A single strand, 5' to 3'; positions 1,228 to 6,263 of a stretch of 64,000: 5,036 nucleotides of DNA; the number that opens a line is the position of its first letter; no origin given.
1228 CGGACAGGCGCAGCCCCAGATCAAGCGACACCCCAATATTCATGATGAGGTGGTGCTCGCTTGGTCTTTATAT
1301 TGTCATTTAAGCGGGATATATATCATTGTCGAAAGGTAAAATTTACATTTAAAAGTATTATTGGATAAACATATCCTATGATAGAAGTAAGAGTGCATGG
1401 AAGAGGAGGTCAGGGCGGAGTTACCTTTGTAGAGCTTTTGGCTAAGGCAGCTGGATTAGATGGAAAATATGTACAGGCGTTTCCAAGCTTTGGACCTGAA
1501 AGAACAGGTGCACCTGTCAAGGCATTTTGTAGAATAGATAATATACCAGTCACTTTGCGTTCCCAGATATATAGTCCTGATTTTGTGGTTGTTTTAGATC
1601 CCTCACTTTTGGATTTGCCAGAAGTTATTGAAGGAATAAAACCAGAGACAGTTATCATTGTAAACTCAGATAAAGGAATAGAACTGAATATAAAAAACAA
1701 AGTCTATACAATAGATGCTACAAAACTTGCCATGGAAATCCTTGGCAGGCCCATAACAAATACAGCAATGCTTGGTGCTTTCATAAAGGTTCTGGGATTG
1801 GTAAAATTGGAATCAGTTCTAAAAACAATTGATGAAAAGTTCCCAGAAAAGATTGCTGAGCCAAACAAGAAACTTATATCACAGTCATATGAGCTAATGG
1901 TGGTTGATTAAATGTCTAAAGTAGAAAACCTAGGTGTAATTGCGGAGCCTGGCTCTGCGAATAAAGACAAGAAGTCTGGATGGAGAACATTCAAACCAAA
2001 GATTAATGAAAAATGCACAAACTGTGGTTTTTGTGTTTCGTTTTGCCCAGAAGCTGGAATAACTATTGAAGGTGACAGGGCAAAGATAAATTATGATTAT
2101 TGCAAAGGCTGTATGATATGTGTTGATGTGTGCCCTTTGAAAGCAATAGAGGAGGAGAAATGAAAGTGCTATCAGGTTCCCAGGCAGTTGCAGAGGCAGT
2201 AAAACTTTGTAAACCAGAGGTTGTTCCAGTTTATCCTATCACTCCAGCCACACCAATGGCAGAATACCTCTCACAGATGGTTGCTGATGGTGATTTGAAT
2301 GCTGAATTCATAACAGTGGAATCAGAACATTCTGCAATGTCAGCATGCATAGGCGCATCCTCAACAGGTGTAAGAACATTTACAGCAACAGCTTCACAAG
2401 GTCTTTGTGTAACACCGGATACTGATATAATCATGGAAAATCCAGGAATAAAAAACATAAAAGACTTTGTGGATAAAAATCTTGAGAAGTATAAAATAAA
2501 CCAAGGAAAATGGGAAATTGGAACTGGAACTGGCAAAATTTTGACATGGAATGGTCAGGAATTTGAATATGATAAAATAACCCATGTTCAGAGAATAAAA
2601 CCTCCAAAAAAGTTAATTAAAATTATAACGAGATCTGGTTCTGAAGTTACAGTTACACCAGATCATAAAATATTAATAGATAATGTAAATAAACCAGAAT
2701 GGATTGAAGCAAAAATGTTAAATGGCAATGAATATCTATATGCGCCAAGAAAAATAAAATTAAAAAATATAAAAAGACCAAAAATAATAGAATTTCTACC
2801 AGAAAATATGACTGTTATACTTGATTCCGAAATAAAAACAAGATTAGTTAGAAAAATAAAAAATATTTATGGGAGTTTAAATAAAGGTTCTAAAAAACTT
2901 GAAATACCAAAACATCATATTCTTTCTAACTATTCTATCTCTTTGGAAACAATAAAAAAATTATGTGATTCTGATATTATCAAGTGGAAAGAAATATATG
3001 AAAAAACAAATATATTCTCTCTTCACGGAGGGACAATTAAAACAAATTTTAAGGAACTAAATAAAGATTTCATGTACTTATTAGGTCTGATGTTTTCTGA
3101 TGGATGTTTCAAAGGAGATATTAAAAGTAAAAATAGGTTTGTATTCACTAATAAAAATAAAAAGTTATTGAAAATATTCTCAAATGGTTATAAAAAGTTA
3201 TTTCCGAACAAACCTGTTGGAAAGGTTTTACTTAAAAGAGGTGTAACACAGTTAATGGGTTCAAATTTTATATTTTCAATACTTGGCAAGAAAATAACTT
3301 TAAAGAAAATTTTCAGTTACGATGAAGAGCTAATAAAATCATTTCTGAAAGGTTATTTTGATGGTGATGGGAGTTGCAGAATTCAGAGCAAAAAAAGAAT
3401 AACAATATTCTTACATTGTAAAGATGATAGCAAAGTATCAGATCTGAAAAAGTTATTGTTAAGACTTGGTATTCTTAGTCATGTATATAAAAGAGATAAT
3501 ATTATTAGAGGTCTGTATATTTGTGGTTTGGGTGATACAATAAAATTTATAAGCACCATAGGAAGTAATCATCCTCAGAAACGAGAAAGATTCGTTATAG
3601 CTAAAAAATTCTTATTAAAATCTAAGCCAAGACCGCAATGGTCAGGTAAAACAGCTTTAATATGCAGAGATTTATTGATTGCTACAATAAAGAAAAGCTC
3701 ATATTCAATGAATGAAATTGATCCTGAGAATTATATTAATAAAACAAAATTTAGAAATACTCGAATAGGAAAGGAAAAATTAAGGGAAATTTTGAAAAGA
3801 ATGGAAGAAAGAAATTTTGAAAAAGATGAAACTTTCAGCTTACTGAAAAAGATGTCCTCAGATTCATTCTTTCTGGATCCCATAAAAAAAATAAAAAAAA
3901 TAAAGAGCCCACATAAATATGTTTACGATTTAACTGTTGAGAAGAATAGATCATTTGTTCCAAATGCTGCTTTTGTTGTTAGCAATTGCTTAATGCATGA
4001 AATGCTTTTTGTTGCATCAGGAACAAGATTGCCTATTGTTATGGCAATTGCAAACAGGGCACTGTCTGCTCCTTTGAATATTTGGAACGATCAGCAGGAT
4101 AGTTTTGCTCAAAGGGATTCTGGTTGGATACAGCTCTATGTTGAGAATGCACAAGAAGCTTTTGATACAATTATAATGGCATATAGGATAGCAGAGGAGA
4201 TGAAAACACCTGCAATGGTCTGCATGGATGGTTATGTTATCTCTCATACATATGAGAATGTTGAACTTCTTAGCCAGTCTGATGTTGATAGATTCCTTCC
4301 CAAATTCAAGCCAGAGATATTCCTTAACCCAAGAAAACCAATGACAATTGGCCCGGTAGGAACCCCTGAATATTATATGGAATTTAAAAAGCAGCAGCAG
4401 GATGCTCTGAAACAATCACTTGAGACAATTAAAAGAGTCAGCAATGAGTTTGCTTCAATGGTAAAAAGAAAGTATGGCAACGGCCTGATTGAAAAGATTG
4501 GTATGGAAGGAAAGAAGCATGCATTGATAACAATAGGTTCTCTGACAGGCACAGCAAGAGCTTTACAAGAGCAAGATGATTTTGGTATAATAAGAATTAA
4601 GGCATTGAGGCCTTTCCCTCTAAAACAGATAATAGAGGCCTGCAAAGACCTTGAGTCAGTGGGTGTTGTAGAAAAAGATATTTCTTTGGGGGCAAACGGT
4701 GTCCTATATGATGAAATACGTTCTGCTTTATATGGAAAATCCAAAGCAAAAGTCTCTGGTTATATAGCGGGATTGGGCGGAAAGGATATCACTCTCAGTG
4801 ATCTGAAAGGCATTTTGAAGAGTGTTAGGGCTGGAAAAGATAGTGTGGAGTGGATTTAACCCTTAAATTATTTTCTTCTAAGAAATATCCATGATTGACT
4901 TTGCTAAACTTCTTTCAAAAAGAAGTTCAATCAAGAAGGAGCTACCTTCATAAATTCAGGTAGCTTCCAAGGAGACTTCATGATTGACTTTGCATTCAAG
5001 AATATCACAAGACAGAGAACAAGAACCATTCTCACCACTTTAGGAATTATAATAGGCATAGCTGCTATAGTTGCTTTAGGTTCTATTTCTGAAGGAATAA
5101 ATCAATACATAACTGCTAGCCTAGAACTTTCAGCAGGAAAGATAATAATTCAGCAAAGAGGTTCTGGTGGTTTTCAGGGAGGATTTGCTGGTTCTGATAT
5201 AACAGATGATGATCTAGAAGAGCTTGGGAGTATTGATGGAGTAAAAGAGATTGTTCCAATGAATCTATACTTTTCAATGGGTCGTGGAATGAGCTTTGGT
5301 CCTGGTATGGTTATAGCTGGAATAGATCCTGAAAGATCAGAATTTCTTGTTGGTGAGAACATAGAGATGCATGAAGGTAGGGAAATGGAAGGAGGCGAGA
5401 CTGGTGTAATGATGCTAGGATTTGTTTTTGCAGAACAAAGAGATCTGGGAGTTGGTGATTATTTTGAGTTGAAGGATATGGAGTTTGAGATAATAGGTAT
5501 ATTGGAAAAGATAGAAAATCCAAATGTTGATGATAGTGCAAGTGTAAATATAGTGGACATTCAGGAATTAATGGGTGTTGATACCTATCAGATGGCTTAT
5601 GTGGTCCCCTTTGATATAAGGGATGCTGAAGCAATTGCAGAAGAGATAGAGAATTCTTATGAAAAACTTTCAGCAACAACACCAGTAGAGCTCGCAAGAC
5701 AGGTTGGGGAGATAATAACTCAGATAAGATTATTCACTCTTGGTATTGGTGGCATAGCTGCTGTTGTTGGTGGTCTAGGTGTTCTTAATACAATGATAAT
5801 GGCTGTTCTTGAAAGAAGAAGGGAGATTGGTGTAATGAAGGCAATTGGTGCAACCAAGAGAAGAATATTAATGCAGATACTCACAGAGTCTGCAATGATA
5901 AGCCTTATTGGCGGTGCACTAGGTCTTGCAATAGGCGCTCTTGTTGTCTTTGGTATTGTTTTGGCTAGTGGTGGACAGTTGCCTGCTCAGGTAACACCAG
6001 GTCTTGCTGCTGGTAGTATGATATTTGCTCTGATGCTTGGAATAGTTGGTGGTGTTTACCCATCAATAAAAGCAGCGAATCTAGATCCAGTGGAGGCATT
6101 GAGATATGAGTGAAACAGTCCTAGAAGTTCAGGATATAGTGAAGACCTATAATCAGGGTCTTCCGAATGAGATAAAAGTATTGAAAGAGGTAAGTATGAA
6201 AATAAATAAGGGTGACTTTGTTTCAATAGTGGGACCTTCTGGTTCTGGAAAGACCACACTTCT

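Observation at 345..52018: Dispersed cassette-like system: nine GC-rich islands all end in hairpin + TTATA-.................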

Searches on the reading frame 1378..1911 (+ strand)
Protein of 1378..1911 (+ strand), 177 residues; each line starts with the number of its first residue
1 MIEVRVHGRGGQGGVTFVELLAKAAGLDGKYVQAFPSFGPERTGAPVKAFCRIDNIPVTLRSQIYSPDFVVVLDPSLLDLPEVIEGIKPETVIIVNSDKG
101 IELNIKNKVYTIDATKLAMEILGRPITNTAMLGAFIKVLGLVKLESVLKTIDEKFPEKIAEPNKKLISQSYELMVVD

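Call 11: search_protein_families(library=pfam, max_evalue=0.01, proteins=[window:1378-1911:+])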
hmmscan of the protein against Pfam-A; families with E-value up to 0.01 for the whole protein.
window:1378-1911:+ (177 aa): 1 family
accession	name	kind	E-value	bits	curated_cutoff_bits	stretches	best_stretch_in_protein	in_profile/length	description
PF01558.24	POR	-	5.7e-42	144.2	27.4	1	10-172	1-173/173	Pyruvate ferredoxin/flavodoxin oxidoreductase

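Call 35: find_encoding_contigs(protein=window:1378-1911:+, flank=6000, max_places=8)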
Protein window:1378-1911:+ (177 aa): 2 contigs read that carry it; 2 places shown.
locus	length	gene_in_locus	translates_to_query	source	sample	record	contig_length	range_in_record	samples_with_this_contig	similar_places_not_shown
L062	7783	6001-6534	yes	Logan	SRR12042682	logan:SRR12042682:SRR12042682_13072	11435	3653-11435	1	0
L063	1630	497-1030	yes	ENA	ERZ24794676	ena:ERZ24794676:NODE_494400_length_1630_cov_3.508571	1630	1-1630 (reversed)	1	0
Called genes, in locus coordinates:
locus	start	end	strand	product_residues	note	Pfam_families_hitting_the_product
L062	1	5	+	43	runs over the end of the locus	-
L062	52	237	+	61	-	-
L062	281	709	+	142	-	-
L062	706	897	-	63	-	PF13560:HTH_31, PF12844:HTH_19, PF13443:HTH_26, PF01381:HTH_3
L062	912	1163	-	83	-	-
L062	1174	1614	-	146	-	PF09946:DUF2178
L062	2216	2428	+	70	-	PF03911:Sec61_beta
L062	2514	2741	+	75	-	-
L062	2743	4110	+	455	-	-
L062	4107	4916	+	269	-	PF01261:AP_endonuc_2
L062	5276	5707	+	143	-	-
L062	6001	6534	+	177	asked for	PF01558:POR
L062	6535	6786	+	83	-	PF13484:Fer4_16 (faint), PF00037:Fer4 (weak), PF13237:Fer4_10, PF14697:Fer4_21, PF12838:Fer4_7, PF13187:Fer4_9 (weak), PF00037:Fer4, PF12837:Fer4_6 (weak), +4 more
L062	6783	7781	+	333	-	?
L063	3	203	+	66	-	?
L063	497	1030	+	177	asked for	PF01558:POR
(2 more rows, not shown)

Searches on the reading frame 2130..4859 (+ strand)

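Call 26: search_protein_families(library=ncbifam, max_evalue=0.00001, proteins=[window:2130-4859:+])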
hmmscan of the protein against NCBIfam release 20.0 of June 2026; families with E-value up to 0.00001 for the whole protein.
window:2130-4859:+ (909 aa): 23 families
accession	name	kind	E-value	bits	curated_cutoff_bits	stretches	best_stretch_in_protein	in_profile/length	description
NF040682.1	PorA_Arch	equivalog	4.5e-141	470.2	550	2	620-909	85-383/387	pyruvate synthase subunit PorA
NF006233.0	PRK08367.1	equivalog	3.2e-110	368.7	625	2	619-899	85-372/394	pyruvate ferredoxin oxidoreductase subunit alpha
NF006232.0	PRK08366.1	equivalog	1.3e-96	323.6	646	2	617-900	86-375/394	2-ketoisovalerate ferredoxin oxidoreductase subunit alpha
NF007201.0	PRK09622.1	equivalog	5.4e-89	298.9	590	2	619-901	91-380/405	2-oxoacid:ferredoxin oxidoreductase subunit alpha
NF045764.1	PhenlGlyoxDHPadG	equivalog_domain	5.6e-80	268.8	700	2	620-898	84-378/398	NADH-dependent phenylglyoxylate dehydrogenase subunit alpha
NF045791.1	OxalOxredalpha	equivalog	2.1e-72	244.3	500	2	599-897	67-373/395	oxalate oxidoreductase subunit alpha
TIGR02176.1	pyruv_ox_red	equivalog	5.6e-36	123.8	911.35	2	621-901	88-380/1167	pyruvate:ferredoxin (flavodoxin) oxidoreductase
NF006412.0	PRK08659.1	equivalog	3.1e-26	92.5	411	2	621-875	86-355/378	2-oxoacid:acceptor oxidoreductase subunit alpha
NF011418.0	PRK14845.1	equivalog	1e-21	76.5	756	1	90-488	21-308/1049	translation initiation factor IF-2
NF005507.0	PRK07119.1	subfamily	1.1e-20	73.8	399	2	12-94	5-85/352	3-methyl-2-oxobutanoate dehydrogenase subunit VorB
NF011491.0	PRK14898.1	equivalog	1.1e-20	73.3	783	1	109-620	95-544/860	DNA-directed RNA polymerase subunit A''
TIGR03710.1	OAFO_sf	subfamily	3.7e-20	72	482.75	1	8-93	190-273/561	2-oxoacid:acceptor oxidoreductase subunit alpha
NF007206.0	PRK09627.1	equivalog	1.7e-13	50.3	579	1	14-94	6-84/375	2-oxoglutarate synthase subunit alpha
TIGR01445.1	intein_Nterm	domain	4.8e-13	49.9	24.5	1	93-183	1-83/83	intein N-terminal splicing region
NF005852.0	PRK07773.1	equivalog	1.5e-11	43.3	780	1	388-615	598-823/886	replicative DNA helicase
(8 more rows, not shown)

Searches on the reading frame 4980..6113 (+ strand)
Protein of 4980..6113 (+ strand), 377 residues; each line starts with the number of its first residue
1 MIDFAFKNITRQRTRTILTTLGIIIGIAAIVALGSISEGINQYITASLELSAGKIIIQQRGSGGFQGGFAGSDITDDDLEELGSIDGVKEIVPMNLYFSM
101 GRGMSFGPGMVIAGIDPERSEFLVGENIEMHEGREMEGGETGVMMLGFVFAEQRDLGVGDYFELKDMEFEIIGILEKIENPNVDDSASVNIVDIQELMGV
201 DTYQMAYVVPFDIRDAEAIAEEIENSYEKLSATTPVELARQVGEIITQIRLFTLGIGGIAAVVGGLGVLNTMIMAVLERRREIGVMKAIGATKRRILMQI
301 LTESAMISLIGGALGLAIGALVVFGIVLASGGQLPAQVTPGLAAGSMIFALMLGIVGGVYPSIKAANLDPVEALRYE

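Call 26: search_protein_families(library=ncbifam, max_evalue=0.00001, proteins=[window:4980-6113:+])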
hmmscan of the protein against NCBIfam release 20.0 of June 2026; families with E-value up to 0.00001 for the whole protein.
window:4980-6113:+ (377 aa): 8 families
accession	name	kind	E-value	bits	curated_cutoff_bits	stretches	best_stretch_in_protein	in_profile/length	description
NF007826.0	PRK10535.1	equivalog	6.1e-24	84.2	966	1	247-375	519-646/648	macrolide ABC transporter ATP-binding protein/permease MacB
TIGR02212.1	lolCE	equivalog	2.2e-21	76.3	362.45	1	16-377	24-411/411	lipoprotein-releasing ABC transporter permease subunit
TIGR03434.1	ADOP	subfamily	5.8e-19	67.7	622.3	1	158-377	579-803/803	ADOP family duplicated permease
NF008076.0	PRK10814.1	exception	5e-13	48.8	473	1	16-377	27-399/399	lipoprotein-releasing ABC transporter permease subunit LolC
NF038346.1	FtsX_actino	exception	1.7e-11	44.1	250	1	241-362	171-295/308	permease-like cell division protein FtsX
TIGR00439.2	FtsX_Gneg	equivalog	2.9e-08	33.3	255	1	218-326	135-243/292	permease-like cell division protein FtsX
NF038347.1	FtsX_Gpos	exception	1.2e-07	31.3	225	1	212-320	130-238/296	permease-like cell division protein FtsX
NF041854.1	ABC_perm_YbbP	equivalog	1.9e-06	26.1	999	0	190-357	624-791/806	putative ABC transporter permease subunit YbbP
